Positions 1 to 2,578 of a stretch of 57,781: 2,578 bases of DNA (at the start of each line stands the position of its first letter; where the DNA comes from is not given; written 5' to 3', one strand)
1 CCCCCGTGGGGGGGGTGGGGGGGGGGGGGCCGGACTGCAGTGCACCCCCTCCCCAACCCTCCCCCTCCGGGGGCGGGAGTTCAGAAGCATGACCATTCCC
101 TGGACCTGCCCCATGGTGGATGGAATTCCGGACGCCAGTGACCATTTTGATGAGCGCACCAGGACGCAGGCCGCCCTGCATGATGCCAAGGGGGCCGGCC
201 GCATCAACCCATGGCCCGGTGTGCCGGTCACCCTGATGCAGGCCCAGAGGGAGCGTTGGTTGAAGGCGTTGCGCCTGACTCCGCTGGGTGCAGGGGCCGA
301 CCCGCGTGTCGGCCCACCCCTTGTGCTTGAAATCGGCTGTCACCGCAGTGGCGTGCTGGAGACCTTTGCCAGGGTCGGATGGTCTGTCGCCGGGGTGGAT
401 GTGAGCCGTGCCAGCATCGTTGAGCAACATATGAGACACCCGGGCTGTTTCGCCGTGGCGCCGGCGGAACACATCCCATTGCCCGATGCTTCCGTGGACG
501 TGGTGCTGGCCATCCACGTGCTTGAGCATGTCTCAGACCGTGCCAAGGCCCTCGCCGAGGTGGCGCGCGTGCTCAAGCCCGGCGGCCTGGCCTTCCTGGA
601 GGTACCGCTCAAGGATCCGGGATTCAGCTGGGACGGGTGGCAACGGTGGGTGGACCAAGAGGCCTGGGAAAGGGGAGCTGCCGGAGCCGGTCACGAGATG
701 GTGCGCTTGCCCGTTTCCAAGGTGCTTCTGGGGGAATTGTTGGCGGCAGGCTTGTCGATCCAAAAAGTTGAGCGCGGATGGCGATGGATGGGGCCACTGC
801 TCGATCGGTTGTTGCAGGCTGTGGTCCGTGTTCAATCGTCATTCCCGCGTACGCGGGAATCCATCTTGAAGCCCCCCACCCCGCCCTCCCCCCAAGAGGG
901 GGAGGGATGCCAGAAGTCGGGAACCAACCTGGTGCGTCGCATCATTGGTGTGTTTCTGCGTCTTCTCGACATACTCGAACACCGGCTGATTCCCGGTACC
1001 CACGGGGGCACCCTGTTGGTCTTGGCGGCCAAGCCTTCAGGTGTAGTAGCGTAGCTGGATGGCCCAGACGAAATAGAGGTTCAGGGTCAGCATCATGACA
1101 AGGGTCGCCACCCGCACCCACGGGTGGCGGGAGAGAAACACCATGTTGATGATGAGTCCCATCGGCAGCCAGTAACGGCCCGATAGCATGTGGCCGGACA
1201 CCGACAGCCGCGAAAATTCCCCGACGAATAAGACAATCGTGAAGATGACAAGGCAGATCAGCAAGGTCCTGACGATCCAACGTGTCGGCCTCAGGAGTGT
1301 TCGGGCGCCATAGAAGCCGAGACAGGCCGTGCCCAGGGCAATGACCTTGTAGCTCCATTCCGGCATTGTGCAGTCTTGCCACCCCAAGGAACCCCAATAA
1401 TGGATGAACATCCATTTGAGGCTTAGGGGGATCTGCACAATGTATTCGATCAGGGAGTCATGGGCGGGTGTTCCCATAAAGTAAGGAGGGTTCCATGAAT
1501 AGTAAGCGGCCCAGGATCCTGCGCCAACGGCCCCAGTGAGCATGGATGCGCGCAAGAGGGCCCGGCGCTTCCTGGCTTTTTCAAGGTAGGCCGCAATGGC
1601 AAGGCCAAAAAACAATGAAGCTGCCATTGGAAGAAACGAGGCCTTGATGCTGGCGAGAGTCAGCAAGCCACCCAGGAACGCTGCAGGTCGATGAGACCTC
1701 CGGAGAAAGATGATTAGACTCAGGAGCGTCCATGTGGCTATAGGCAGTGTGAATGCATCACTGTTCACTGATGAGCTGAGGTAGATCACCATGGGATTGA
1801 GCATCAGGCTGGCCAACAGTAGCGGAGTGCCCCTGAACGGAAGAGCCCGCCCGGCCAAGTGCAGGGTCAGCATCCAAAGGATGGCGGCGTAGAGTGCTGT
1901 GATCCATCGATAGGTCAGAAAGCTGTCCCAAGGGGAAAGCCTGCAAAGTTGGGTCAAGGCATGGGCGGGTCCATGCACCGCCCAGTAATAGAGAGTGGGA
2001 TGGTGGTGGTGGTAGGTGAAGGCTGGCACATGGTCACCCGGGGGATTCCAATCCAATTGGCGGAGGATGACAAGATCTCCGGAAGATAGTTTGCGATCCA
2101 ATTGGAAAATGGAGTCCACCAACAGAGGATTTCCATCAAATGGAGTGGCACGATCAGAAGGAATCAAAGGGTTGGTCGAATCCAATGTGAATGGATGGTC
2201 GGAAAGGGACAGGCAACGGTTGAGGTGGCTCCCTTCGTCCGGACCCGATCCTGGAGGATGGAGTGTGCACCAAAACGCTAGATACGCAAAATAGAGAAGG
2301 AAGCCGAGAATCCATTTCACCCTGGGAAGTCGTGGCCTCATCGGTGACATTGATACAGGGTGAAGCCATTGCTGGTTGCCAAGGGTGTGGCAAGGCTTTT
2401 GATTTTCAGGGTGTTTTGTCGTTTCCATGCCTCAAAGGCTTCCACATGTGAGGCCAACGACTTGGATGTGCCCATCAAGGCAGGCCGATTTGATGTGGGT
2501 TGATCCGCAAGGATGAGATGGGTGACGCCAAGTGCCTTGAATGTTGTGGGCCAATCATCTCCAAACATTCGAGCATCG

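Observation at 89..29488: Glycan-assembly island built around GT-C-fold membrane proteins with no recognisable Wzx/Wzy/ABC exporter or initiating phosphoglycosyltransferase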

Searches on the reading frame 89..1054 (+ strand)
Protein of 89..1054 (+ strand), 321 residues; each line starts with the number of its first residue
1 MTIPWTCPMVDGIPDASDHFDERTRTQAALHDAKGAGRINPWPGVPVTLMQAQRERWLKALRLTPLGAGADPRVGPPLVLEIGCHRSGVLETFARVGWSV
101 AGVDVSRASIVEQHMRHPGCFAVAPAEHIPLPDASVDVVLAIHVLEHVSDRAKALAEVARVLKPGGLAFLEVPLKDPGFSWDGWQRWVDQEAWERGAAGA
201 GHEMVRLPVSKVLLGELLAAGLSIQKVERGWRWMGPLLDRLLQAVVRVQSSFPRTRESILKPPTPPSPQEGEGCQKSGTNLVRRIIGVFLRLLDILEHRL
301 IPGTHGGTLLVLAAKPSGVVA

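Call 3: search_protein_families(library=pfam, proteins=[window:89-1054:+], max_evalue=0.01)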
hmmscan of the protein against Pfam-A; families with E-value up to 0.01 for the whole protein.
window:89-1054:+ (321 aa): 8 families
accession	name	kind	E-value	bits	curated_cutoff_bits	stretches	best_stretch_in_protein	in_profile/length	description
PF08241.18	Methyltransf_11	-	1.2e-21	77.6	21.2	1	80-169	1-94/95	Methyltransferase domain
PF13489.12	Methyltransf_23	-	3e-16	60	27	1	76-191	23-132/164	Methyltransferase domain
PF13649.12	Methyltransf_25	-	3.7e-15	56.8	27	1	79-166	1-97/97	Methyltransferase domain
PF08242.18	Methyltransf_12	-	5.9e-14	53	30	1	80-167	1-97/98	Methyltransferase domain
PF13847.12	Methyltransf_31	-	3.3e-07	30.5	27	1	79-167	7-106/145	Methyltransferase domain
PF01209.24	Ubie_methyltran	-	9.8e-06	25.5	20.1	1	121-167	102-148/233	ubiE/COQ5 methyltransferase family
PF20922.3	Anamorsin_N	-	0.00078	19.6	27.1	1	129-174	45-91/163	Anamorsin, N-terminal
PF05148.21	Methyltransf_8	-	0.0058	17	27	1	127-169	114-155/219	Hypothetical methyltransferase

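Call 10: find_encoding_contigs(protein=window:89-1054:+, flank=10000, max_places=4)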
Protein window:89-1054:+ (321 aa): no gene with exactly this product is on record in the collection.

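Call 46: find_related_loci(query=window:89-1054:+, collection=metagenome_contigs, flank=10000)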
Query window:89-1054:+ (321 aa) in metagenome_contigs; peptide patterns used: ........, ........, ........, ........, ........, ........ (x = any residue, [..] = any of these).
68 stretches matched a pattern; 1 encode a relative of the query (tblastn E <= 1e-3); 1 distinct loci.
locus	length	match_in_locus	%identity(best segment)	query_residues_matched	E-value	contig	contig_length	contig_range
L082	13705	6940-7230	32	73-166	1e-5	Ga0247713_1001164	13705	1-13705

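Call 57: search_protein_families(library=ncbifam, proteins=[window:89-1054:+], max_evalue=0.00001)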
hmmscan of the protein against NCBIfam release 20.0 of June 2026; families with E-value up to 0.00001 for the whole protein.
window:89-1054:+ (321 aa): 14 families
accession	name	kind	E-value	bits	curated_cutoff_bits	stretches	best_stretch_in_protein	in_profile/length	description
NF045667.1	MTase_DVU1556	equivalog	3.6e-13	49.5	155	1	78-169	25-118/213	DVU_1556 family methyltransferase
TIGR01983.1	UbiG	equivalog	6.6e-10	38.7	102.95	1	79-170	53-151/228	bifunctional 2-polyprenyl-6-hydroxyphenol methylase/3-demethylubiquinol 3-O-methyltransferase UbiG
NF047649.1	MTase_UXPK_star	exception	4.3e-09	35.8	460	1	97-167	102-178/283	methyltransferase/UXPK-star double selenoprotein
NF041537.1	ArsM_AhpD_UU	exception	1.4e-08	33.9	510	1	121-167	131-177/345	arsenite methyltransferase/AhpD domain selenoprotein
NF041255.1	mycofact_MftM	equivalog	2.8e-08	33.4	200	1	70-162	134-233/289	mycofactocin oligosaccharide methyltransferase MftM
NF045823.1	PthPhpthDimycoMt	equivalog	4.3e-08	32.6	300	1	79-174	70-169/256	phthiotriol/phenolphthiotriol dimycocerosates methyltransferase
NF008823.0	PRK11873.1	subfamily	1.3e-07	31.4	263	1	122-166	133-177/272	arsenite methyltransferase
NF040539.1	AST_met_ArsM_2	exception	3.2e-07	30.5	240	1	108-167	101-160/262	putative arsinothricin biosynthesis methyltransferase ArsM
NF001241.0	PRK00216.1-2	equivalog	3.4e-07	30.2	327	1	86-167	62-144/231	demethylmenaquinone methyltransferase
NF001240.0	PRK00216.1-1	equivalog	4e-07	29.3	378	1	118-167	116-165/251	bifunctional demethylmenaquinone methyltransferase/2-methoxy-6-polyprenyl-1,4-benzoquinol methylase UbiE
TIGR01934.1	MenG_MenH_UbiE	subfamily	4.3e-07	29.5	158.35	1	98-169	63-141/223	ubiquinone/menaquinone biosynthesis methyltransferase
NF052510.1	methyltran_MpqE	exception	6.7e-07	28.9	335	1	106-167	87-148/234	methyl-plastoquinone biosynthesis methyltransferase MpqE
NF045825.1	FAmtase_mtf2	equivalog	7.2e-07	28.7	400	1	79-167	62-155/248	fatty-acid O-methyltransferase Mtf2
NF001244.0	PRK00216.1-5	equivalog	8.4e-07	28.5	216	1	99-172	75-156/236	bifunctional demethylmenaquinone methyltransferase/2-methoxy-6-polyprenyl-1,4-benzoquinol methylase UbiE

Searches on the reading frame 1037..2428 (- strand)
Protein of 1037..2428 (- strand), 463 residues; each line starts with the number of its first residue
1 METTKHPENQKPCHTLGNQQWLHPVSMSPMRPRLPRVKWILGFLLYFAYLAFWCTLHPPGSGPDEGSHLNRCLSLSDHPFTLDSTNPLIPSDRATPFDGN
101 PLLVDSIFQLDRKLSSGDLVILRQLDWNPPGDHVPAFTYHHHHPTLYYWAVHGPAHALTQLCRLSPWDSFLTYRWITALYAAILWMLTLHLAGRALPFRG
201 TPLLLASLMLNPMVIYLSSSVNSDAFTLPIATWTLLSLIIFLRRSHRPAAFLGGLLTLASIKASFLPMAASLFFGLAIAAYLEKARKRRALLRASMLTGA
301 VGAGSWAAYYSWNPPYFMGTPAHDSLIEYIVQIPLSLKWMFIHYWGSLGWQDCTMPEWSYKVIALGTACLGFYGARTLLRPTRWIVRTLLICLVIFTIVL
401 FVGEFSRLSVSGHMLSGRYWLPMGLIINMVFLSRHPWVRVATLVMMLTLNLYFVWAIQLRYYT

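Call 3: search_protein_families(library=pfam, proteins=[window:1037-2428:-], max_evalue=0.01)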
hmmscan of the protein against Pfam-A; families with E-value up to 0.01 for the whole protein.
window:1037-2428:- (463 aa): 2 families
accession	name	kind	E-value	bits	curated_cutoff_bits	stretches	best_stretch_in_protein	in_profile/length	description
PF09913.15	DUF2142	-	1e-19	71.1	30.1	1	49-424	3-392/395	Predicted membrane protein (DUF2142)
PF07698.17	7TM-7TMR_HD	-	0.00022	21.6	29.4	1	176-308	10-144/190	7TM receptor with intracellular HD hydrolase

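Call 11: search_protein_families(library=pfam, proteins=[window:1037-2341:-], max_evalue=10)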
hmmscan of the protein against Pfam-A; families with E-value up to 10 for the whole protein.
window:1037-2341:- (434 aa): 2 families
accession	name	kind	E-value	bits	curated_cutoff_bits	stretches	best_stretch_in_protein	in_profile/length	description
PF09913.15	DUF2142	-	7e-19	68.3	30.1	1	20-395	3-392/395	Predicted membrane protein (DUF2142)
PF07698.17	7TM-7TMR_HD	-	0.0002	21.8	29.4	1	147-279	10-144/190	7TM receptor with intracellular HD hydrolase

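Call 12: search_protein_families(library=ncbifam, proteins=[window:1037-2341:-], max_evalue=10)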
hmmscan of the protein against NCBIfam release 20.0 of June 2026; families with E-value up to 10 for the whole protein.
window:1037-2341:- (434 aa): 0 families

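Call 15: find_related_loci(query=window:1037-2341:-, collection=genome_contigs, flank=10000)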
Query window:1037-2341:- (434 aa) in genome_contigs; peptide patterns used: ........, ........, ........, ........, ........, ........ (x = any residue, [..] = any of these).
21 stretches matched a pattern, but none encodes a relative of the query by tblastn (E <= 1e-3).

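Call 47: find_encoding_contigs(protein=window:1037-2341:-, flank=10000, max_places=4)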
Protein window:1037-2341:- (434 aa): 1 contig read that carries it; 1 place shown.
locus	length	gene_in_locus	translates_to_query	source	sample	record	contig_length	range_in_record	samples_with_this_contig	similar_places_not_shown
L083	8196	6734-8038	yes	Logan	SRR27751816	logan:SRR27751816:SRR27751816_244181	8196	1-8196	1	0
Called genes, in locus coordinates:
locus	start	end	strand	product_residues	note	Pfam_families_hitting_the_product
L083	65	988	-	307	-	PF00535:Glycos_transf_2, PF10111:Glyco_tranf_2_2 (weak)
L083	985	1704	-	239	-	PF13489:Methyltransf_23, PF13847:Methyltransf_31, PF08241:Methyltransf_11, PF08242:Methyltransf_12, PF13649:Methyltransf_25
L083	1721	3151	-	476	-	-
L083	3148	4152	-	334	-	PF00534:Glycos_transf_1, PF13692:Glyco_trans_1_4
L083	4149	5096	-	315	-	PF00535:Glycos_transf_2, PF10111:Glyco_tranf_2_2 (weak), PF13641:Glyco_tranf_2_3, PF13632:Glyco_trans_2_3 (weak)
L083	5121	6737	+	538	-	-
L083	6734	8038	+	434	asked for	PF09913:DUF2142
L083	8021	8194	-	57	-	?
